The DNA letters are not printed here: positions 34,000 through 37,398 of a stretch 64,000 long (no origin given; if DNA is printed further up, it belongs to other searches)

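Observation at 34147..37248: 1033-aa fusion of an LCAT-like lipase, a macro-like domain and a CHAT protease, translationally coupled to a secreted esterase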

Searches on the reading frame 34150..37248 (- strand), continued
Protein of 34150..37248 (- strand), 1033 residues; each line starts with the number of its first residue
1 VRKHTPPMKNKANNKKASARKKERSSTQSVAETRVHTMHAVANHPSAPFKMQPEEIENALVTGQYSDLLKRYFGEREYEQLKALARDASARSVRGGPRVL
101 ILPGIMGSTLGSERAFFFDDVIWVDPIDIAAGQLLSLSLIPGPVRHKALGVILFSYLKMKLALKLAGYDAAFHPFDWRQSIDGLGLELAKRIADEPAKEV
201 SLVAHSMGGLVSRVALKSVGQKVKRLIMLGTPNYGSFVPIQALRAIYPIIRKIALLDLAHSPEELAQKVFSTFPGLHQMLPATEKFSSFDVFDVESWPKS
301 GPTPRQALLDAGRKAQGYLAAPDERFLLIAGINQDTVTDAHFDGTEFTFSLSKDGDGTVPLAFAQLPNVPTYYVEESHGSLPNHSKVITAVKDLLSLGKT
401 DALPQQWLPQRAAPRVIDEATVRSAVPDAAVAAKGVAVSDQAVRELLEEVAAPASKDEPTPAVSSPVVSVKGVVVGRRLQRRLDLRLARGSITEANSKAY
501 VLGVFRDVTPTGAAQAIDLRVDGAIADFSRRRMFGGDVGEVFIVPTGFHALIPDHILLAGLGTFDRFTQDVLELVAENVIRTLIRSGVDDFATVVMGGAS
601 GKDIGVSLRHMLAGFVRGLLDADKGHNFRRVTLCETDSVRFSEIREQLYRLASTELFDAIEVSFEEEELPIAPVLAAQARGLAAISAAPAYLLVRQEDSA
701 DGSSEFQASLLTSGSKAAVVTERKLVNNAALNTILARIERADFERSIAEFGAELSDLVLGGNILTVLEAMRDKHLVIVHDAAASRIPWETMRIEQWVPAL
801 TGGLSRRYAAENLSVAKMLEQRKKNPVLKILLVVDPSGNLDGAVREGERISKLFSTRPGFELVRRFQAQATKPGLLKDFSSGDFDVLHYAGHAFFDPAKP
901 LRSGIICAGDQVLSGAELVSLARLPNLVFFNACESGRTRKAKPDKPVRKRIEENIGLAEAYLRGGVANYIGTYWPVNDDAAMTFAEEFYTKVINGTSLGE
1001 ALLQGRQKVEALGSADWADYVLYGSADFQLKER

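Call 46: search_protein_families(library=pfam, proteins=[L012:8721-9437:-, L012:12725-13795:-, L014:3820-4725:+, L016:8783-9898:+, L016:13121-14230:+, L017:13480-15573:-, L017:8516-9715:-, L019:4730-5572:+, L019:8822-10279:+, L004:9006-9845:+], max_evalue=0.001)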
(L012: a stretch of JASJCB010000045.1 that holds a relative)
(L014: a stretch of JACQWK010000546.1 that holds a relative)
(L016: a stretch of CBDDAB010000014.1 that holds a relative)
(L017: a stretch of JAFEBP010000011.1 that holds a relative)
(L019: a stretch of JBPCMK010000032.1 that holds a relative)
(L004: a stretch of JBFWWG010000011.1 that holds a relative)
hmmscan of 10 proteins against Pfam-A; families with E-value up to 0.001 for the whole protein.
L012:8721-9437:- (239 aa): 1 family
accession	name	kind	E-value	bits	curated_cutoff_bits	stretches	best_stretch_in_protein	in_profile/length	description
PF06175.17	MiaE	-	1.3e-77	260.6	27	1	42-231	6-199/199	tRNA-(MS[2]IO[6]A)-hydroxylase (MiaE)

L012:12725-13795:- (357 aa): 0 families

L014:3820-4725:+ (302 aa): 1 family
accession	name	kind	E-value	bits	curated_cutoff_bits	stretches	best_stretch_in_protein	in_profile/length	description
PF00248.27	Aldo_ket_red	-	1.2e-23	84.1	24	1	54-263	2-206/291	Aldo/keto reductase family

L016:8783-9898:+ (372 aa): 3 families
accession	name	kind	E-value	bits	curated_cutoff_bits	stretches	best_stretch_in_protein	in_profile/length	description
PF00413.30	Peptidase_M10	-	7.2e-06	26.4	24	1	83-175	22-129/159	Matrixin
PF01400.30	Astacin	-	0.00045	20.4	22.5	0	83-231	18-146/189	Astacin (Peptidase family M12A)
PF13583.11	Reprolysin_4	-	0.00071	19.7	22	0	139-225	123-189/203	Metallo-peptidase family M12B Reprolysin-like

L016:13121-14230:+ (370 aa): 3 families
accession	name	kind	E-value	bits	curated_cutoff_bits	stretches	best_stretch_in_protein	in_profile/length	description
PF13483.12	Lactamase_B_3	-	1.2e-09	38.8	24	1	62-206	1-98/160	Beta-lactamase superfamily domain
PF12706.13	Lactamase_B_2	-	1e-08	35.5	27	1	79-207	2-131/200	Beta-lactamase superfamily domain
PF00753.33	Lactamase_B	-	0.00028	21.3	22.7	0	66-132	4-64/196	Metallo-beta-lactamase superfamily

L017:13480-15573:- (698 aa): 0 families

L017:8516-9715:- (400 aa): 0 families

L019:4730-5572:+ (281 aa): 1 family
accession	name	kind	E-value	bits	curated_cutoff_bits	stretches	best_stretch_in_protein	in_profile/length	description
PF00656.27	Peptidase_C14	-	8.5e-26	91.5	21.4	1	14-275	2-230/233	Caspase domain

L019:8822-10279:+ (486 aa): 3 families
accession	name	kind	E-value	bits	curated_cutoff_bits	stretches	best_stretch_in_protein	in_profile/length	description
PF01471.23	PG_binding_1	-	7.5e-21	74.5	23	2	190-250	1-57/57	Putative peptidoglycan binding domain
PF03411.18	Peptidase_M74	-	3.3e-06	27.3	25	1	345-440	16-108/240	Penicillin-insensitive murein endopeptidase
PF01464.25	SLT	-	4.1e-06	26.8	21.3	1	40-89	9-55/117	Transglycosylase SLT domain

L004:9006-9845:+ (280 aa): 1 family
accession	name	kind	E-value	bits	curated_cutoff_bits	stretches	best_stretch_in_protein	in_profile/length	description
PF00656.27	Peptidase_C14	-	1.1e-36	127.2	21.4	1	3-266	2-225/233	Caspase domain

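Call 52: find_related_loci(query=A1, collection=viral_contigs, flank=10000)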
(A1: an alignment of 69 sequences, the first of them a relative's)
Query A1 (1026 aa) in viral_contigs; peptide patterns used: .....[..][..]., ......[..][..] (x = any residue, [..] = any of these).
12 stretches matched a pattern; 4 encode a relative of the query (tblastn E <= 1e-3); 4 distinct loci.
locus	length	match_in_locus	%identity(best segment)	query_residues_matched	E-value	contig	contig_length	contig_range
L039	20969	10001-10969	27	84-385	1e-20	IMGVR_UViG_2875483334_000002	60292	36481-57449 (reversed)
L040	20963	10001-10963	26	86-385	1e-18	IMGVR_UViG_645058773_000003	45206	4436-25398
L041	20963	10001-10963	26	86-385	2e-18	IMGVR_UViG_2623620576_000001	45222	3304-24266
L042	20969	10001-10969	23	92-389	1e-15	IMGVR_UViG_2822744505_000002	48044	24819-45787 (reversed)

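Call 53: find_related_loci(query=A1, collection=metagenome_contigs, flank=8000)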
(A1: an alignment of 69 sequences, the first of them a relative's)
Query A1 (1026 aa) in metagenome_contigs; peptide patterns used: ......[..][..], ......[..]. (x = any residue, [..] = any of these).
576 stretches matched a pattern; 494 encode a relative of the query (tblastn E <= 1e-3); the best 80 are kept; 80 distinct loci.
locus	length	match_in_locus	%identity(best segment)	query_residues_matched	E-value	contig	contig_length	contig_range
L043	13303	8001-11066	74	1-1024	0e+0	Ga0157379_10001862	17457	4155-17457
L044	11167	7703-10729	74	19-1025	0e+0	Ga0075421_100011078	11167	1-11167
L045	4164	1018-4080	59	13-1024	0e+0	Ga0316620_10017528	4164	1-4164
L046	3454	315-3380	60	8-1024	0e+0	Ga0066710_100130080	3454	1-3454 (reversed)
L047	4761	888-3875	59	37-1026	0e+0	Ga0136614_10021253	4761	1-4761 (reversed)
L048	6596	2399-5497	52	12-1025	0e+0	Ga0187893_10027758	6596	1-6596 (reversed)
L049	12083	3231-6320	51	9-1025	0e+0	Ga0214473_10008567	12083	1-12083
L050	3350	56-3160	50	3-1025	0e+0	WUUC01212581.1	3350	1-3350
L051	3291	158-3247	50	2-1024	0e+0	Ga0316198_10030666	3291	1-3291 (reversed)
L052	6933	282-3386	49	3-1024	0e+0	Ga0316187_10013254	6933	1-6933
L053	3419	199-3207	50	42-1025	0e+0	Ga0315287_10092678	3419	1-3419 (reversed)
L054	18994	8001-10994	52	38-1025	0e+0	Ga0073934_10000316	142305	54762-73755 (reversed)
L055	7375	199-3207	50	42-1025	0e+0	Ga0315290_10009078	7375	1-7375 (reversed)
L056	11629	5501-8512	51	42-1025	0e+0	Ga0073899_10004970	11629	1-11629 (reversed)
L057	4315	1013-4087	49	2-1025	0e+0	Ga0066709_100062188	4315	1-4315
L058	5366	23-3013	50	36-1026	0e+0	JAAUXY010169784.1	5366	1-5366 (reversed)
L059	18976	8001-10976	51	42-1024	0e+0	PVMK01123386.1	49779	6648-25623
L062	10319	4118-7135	50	42-1024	0e+0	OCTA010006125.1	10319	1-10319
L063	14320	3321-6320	50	38-1026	0e+0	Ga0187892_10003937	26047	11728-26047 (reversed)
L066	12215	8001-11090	48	8-1025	0e+0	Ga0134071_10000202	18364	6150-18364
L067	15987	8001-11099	50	6-1026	0e+0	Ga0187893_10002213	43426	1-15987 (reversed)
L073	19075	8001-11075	49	8-1026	0e+0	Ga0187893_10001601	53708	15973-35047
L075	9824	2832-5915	48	8-1024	0e+0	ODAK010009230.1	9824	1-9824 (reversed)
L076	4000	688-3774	49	9-1026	0e+0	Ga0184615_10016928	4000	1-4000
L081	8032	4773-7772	50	42-1026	0e+0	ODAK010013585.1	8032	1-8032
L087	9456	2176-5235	48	22-1026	0e+0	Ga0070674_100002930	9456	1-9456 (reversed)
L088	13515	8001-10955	49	39-1026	0e+0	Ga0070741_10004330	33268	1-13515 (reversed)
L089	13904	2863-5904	48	35-1026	0e+0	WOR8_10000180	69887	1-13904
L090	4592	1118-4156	48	42-1026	0e+0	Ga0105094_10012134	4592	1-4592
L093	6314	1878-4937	48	42-1026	0e+0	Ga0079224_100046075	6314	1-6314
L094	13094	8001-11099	48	24-1025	0e+0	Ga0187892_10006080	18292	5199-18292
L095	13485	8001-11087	48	8-1025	0e+0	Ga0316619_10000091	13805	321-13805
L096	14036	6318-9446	48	6-1024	0e+0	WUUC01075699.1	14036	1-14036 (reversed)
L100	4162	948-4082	47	2-1026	0e+0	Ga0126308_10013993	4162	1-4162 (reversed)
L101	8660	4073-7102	48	27-1026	0e+0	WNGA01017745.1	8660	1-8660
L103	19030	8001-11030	49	27-1026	0e+0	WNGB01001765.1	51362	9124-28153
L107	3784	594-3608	49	42-1026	0e+0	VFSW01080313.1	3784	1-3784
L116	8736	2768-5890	46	9-1026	0e+0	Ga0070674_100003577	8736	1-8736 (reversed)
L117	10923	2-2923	49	81-1026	0e+0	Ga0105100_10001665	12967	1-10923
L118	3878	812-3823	47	42-1026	0e+0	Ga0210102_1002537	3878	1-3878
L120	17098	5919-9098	47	5-1024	0e+0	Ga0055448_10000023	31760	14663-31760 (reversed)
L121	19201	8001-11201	47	3-1026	0e+0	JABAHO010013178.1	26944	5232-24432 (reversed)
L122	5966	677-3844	47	1-1026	0e+0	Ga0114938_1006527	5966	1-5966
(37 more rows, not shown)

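Call 56: search_protein_families(library=pfam, proteins=[L049:6400-7467:+, L066:7164-7976:+, L081:3807-4628:+, L094:11111-12409:+, L095:11135-12502:+, L094:4701-7664:+, L120:2620-5562:+, L054:12091-14025:-, L096:10998-12392:+, L058:3108-4748:+], max_evalue=0.001)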
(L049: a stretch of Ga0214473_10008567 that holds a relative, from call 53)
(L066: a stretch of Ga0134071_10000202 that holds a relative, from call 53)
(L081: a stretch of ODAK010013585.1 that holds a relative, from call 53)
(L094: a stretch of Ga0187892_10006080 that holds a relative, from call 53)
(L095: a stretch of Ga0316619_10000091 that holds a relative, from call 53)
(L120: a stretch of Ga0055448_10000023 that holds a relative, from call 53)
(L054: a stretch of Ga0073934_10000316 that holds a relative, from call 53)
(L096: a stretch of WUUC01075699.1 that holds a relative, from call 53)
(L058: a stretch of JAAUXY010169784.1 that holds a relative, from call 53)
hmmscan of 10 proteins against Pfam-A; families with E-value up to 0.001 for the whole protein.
L049:6400-7467:+ (356 aa): 2 families
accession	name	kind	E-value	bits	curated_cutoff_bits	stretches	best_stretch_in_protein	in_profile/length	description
PF01400.30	Astacin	-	7e-07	29.5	22.5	1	74-160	17-99/189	Astacin (Peptidase family M12A)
PF04151.21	PPC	-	4.7e-06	27.8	25.9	1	273-353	2-68/70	Bacterial pre-peptidase C-terminal domain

L066:7164-7976:+ (271 aa): 2 families
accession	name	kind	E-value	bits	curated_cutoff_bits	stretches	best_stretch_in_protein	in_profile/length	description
PF01400.30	Astacin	-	3.4e-08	33.8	22.5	1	77-176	17-106/189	Astacin (Peptidase family M12A)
PF00413.30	Peptidase_M10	-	0.00046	20.5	24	0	138-172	102-132/159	Matrixin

L081:3807-4628:+ (274 aa): 2 families
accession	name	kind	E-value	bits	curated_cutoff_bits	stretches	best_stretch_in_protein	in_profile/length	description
PF01400.30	Astacin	-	1e-07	32.2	22.5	1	77-172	18-100/189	Astacin (Peptidase family M12A)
PF00413.30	Peptidase_M10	-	0.00023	21.5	24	0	139-174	94-132/159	Matrixin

L094:11111-12409:+ (433 aa): 2 families
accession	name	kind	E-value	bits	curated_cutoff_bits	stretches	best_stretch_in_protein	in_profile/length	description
PF20308.4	TPR-S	-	4.1e-22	79.1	27.6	1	211-313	8-102/102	Tetratricopeptide Repeats-Sensor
PF13281.12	MAP3K_TRAF_bd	-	1e-07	31.8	24.1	1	220-317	171-268/371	MAP3K TRAFs-binding domain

L095:11135-12502:+ (456 aa): 2 families
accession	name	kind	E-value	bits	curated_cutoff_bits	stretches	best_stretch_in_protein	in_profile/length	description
PF20308.4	TPR-S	-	7.9e-22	78.2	27.6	1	222-336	5-102/102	Tetratricopeptide Repeats-Sensor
PF13281.12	MAP3K_TRAF_bd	-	4.2e-07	29.8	24.1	1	229-342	159-270/371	MAP3K TRAFs-binding domain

L094:4701-7664:+ (988 aa): 4 families
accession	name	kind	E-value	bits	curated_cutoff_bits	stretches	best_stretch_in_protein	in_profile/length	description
PF00326.27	Peptidase_S9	-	1.8e-30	106.5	22.6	1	784-962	39-211/213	Prolyl oligopeptidase family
PF20434.5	BD-FAE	-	9.5e-08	32.2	26.8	1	832-918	132-212/215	BD-FAE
PF12146.15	Hydrolase_4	-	3.1e-05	23.8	27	0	891-930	187-226/239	Serine aminopeptidase, S33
PF01738.24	DLH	-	0.00096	19.2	21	0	787-946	75-194/217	Dienelactone hydrolase family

L120:2620-5562:+ (981 aa): 2 families
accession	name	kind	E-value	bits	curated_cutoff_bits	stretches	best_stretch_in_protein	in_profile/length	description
PF00326.27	Peptidase_S9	-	4.3e-29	102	22.6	1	778-957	39-212/213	Prolyl oligopeptidase family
PF20434.5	BD-FAE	-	2.9e-06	27.4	26.8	1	826-913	132-213/215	BD-FAE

L054:12091-14025:- (645 aa): 7 families
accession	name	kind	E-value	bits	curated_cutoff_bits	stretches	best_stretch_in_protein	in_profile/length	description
PF02518.31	HATPase_c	-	1.4e-27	96.7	26.4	1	524-634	2-110/111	Histidine kinase-, DNA gyrase B-, and HSP90-like ATPase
PF00512.31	HisKA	-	1.1e-15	57.8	26.9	1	412-477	2-66/66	His Kinase A (phospho-acceptor) domain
PF00989.32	PAS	-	3.9e-12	46.6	22.6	1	132-238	2-111/113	PAS fold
PF08448.16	PAS_4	-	1.1e-06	29.2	23.1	1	138-237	2-102/110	PAS fold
PF13185.12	GAF_2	-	4.4e-05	24.2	28.6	1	266-369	2-115/136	GAF domain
PF01590.32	GAF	-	5.1e-05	24.3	22.4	1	269-381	3-122/133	GAF domain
PF13188.13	PAS_8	-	0.00027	21.2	21.8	1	131-177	1-44/65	PAS domain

L096:10998-12392:+ (465 aa): 2 families
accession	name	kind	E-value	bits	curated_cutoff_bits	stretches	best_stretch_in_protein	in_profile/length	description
PF00072.30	Response_reg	-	2.7e-25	89.1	30.2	1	24-134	2-110/111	Response regulator receiver domain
PF19120.5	DUF5804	-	0.00099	19.4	26.5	0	216-259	26-69/108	Family of unknown function (DUF5804)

L058:3108-4748:+ (547 aa): 1 family
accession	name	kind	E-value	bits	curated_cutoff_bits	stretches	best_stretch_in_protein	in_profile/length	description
PF03781.23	FGE-sulfatase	-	1.6e-44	152.9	23.3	1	63-280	4-254/255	Sulfatase-modifying factor enzyme 1-like domain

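Call 61: search_protein_families(library=pfam, alignment_id=A2, max_evalue=0.0001)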
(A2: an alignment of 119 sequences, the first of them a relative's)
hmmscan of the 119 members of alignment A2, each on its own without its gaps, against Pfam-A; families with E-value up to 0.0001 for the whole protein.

A. member 1, L034:5939-7915:+ (659 aa): 2 families
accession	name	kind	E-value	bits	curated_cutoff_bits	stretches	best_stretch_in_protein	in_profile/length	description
PF00916.26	Sulfate_transp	-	1e-79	268.5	23.2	1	128-491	6-380/380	Sulfate permease family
PF01740.26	STAS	-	3.7e-10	40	22.6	1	544-629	4-87/106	STAS domain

B. families by the number of members that match (of 119 scanned): 116 families (the first 25 are shown)
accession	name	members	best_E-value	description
PF01400.30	Astacin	4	3.4e-08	Astacin (Peptidase family M12A)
PF00656.27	Peptidase_C14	3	1.1e-36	Caspase domain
PF01979.26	Amidohydro_1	2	5.1e-29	Amidohydrolase family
PF20308.4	TPR-S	2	4.1e-22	Tetratricopeptide Repeats-Sensor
PF01471.23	PG_binding_1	2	7.5e-21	Putative peptidoglycan binding domain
PF07969.17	Amidohydro_3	2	4.8e-15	Amidohydrolase family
PF13281.12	MAP3K_TRAF_bd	2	1e-07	MAP3K TRAFs-binding domain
PF01464.25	SLT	2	1.4e-07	Transglycosylase SLT domain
PF03411.18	Peptidase_M74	2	2.3e-07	Penicillin-insensitive murein endopeptidase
PF01019.26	G_glu_transpept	1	2.3e-160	Gamma-glutamyltranspeptidase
PF00916.26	Sulfate_transp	1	1e-79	Sulfate permease family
PF02867.20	Ribonuc_red_lgC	1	3.3e-78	Ribonucleotide reductase, barrel domain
PF09587.15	PGA_cap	1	5.7e-78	Bacterial capsule synthesis protein PGA_cap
PF06175.17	MiaE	1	1.3e-77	tRNA-(MS[2]IO[6]A)-hydroxylase (MiaE)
PF13378.12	MR_MLE_C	1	1.9e-69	Enolase C-terminal domain-like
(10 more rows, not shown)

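Call 62: search_protein_families(library=padloc, alignment_id=A2, max_evalue=0.00001)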
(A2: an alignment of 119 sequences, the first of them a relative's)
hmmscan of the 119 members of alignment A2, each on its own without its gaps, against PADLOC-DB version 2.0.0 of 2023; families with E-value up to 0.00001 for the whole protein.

A. member 1, L034:5939-7915:+ (659 aa): 0 families

B. families by the number of members that match (of 119 scanned): 19 families
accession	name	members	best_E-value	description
PDLC02987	caspase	2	2.1e-23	-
PDLC00733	Effector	2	3.9e-10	TIR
PDLC01995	RtcR_PspF2--CARF_AAA_HTH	1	1.9e-86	-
PDLC01994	RtcR_PspF1--CARF_AAA_HTH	1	1e-34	-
PDLC01993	RtcR--CARF_AAA_HTH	1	1.1e-32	-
PDLC04135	mad3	1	5.6e-30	mads_3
PDLC04134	mad2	1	1.8e-27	mads_2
PDLC02980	AriA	1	9.4e-12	-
PDLC02012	SAVED5--SAVED_TIR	1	2.9e-11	-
PDLC04087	SIR2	1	1e-09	-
PDLC04093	SIR2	1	3.7e-08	-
PDLC02414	Aga_SIR2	1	5.7e-08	-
PDLC05062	PDC-S66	1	1.2e-07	-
PDLC04405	PDC-M08B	1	1.3e-07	-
PDLC04140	mad8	1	2.6e-07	mads_8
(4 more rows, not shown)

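Call 71: search_protein_families(library=pfam, proteins=[L094:11111-11740:+], max_evalue=0.01)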
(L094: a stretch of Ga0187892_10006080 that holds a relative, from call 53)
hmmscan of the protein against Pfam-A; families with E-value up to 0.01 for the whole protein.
L094:11111-11740:+ (210 aa): 0 families
